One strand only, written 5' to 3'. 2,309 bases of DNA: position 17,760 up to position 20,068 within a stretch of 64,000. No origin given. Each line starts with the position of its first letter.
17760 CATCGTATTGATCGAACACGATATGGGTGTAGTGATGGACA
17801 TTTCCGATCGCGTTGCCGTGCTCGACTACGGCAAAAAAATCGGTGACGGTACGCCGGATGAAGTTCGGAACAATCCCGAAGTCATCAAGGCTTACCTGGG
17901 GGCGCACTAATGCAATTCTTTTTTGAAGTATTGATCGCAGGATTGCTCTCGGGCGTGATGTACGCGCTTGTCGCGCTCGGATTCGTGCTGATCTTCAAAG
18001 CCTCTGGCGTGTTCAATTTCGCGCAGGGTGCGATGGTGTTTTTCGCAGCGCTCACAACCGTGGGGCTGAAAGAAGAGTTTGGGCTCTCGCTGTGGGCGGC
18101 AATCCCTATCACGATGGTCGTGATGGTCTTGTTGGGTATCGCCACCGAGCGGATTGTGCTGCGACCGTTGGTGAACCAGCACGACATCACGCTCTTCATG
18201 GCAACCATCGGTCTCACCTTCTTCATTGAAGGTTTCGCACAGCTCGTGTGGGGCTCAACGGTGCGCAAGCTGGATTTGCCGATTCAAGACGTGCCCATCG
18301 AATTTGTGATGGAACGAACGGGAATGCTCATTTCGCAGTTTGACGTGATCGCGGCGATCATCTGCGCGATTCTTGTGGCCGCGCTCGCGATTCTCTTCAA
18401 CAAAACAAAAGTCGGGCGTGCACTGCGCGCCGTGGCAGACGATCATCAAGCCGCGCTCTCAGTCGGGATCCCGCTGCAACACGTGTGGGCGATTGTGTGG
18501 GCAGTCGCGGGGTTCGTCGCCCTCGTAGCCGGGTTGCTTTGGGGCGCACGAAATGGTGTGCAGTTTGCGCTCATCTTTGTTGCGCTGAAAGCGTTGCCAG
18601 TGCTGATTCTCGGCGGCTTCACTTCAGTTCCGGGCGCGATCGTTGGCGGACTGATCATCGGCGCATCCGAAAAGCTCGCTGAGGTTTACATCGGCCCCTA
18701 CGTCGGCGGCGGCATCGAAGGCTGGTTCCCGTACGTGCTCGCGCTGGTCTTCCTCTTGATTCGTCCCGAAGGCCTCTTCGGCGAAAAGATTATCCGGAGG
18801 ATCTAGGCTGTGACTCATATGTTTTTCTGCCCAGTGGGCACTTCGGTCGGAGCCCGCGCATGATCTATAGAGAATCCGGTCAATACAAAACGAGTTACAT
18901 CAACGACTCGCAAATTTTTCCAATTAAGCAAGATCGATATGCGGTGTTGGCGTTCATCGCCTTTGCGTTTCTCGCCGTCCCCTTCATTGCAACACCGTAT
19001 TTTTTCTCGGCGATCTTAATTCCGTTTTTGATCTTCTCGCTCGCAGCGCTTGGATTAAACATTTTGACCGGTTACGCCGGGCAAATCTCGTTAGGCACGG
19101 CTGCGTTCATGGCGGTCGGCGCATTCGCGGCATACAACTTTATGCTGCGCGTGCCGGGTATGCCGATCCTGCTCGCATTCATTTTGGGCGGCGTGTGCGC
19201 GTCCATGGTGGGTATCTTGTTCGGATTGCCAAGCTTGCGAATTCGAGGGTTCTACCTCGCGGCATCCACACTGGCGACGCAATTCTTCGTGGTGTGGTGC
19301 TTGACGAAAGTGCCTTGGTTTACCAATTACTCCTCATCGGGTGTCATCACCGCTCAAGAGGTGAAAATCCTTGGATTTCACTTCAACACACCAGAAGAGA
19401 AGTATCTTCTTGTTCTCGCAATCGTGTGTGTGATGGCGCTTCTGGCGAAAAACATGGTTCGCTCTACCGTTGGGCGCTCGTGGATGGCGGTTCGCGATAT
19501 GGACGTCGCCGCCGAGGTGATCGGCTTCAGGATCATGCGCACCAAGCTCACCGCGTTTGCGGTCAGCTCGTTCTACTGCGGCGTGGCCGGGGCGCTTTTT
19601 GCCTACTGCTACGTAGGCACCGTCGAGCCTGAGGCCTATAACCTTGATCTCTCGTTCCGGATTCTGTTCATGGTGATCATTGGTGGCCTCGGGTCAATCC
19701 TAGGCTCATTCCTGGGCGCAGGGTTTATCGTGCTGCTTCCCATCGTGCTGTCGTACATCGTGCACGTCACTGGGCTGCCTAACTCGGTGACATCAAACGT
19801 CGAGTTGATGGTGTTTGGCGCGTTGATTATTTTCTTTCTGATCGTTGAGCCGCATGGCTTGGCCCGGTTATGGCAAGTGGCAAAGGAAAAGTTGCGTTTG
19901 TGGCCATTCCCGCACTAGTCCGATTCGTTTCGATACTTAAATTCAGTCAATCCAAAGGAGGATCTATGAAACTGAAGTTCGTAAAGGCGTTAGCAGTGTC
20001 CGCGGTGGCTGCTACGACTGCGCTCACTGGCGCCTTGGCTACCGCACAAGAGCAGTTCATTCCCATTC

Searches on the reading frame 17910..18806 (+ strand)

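Call 20: search_protein_families(library=ncbifam, proteins=[window:17910-18806:+], max_evalue=0.00001)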
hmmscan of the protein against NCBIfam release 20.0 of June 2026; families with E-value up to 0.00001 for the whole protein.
window:17910-18806:+ (298 aa): 6 families
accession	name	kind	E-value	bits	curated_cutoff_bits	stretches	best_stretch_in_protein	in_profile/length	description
NF008011.0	PRK10740.1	equivalog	1.3e-26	93.9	379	1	3-293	7-303/308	high-affinity branched-chain amino acid ABC transporter permease LivH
TIGR03409.1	urea_trans_UrtB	equivalog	4.5e-24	85.6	250.3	1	8-293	4-289/291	urea ABC transporter permease subunit UrtB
TIGR03622.1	urea_t_UrtB_arc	equivalog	1.3e-15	57.5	374.25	1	17-291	13-278/284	urea ABC transporter, permease protein UrtB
NF008630.0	PRK11618.1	equivalog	1.4e-08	34.3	363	1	14-261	42-283/331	galactofuranose ABC transporter, permease protein YjfF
NF007014.0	PRK09478.1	equivalog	1.7e-07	30.9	386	1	64-242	102-282/336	galactose/methyl galactoside ABC transporter permease MglC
NF011961.0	PRK15432.1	equivalog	4e-06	26.3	388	1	16-252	45-265/344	autoinducer 2 ABC transporter permease LsrC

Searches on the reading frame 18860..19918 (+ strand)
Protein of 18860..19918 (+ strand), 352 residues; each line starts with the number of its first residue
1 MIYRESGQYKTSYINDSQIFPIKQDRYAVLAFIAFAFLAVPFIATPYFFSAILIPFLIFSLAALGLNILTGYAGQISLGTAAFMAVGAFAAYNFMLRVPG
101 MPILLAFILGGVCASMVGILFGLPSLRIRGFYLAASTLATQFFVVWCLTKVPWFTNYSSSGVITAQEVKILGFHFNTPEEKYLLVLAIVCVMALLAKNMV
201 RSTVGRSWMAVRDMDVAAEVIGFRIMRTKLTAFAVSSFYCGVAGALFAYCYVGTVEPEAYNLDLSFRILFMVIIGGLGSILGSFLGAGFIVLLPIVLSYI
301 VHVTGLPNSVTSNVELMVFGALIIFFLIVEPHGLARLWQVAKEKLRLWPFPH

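Call 20: search_protein_families(library=ncbifam, proteins=[window:18860-19918:+], max_evalue=0.00001)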
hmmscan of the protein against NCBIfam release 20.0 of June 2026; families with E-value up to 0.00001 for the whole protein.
window:18860-19918:+ (352 aa): 5 families
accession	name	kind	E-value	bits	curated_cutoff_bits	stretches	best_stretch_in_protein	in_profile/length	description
NF008450.0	PRK11301.1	subfamily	1e-34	120.7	366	2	172-335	252-406/418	high-affinity branched-chain amino acid ABC transporter permease LivM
TIGR03408.1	urea_trans_UrtC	equivalog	2.4e-23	83.3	296.2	1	101-335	90-311/313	urea ABC transporter permease subunit UrtC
TIGR03409.1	urea_trans_UrtB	equivalog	2.7e-12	46.9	250.3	1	56-335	11-286/291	urea ABC transporter permease subunit UrtB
TIGR03622.1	urea_t_UrtB_arc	equivalog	1.3e-10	41.1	374.25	1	56-301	11-252/284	urea ABC transporter, permease protein UrtB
TIGR03727.1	urea_t_UrtC_arc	equivalog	2.7e-09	36.4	575.55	1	33-335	34-338/369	urea ABC transporter, permease protein UrtC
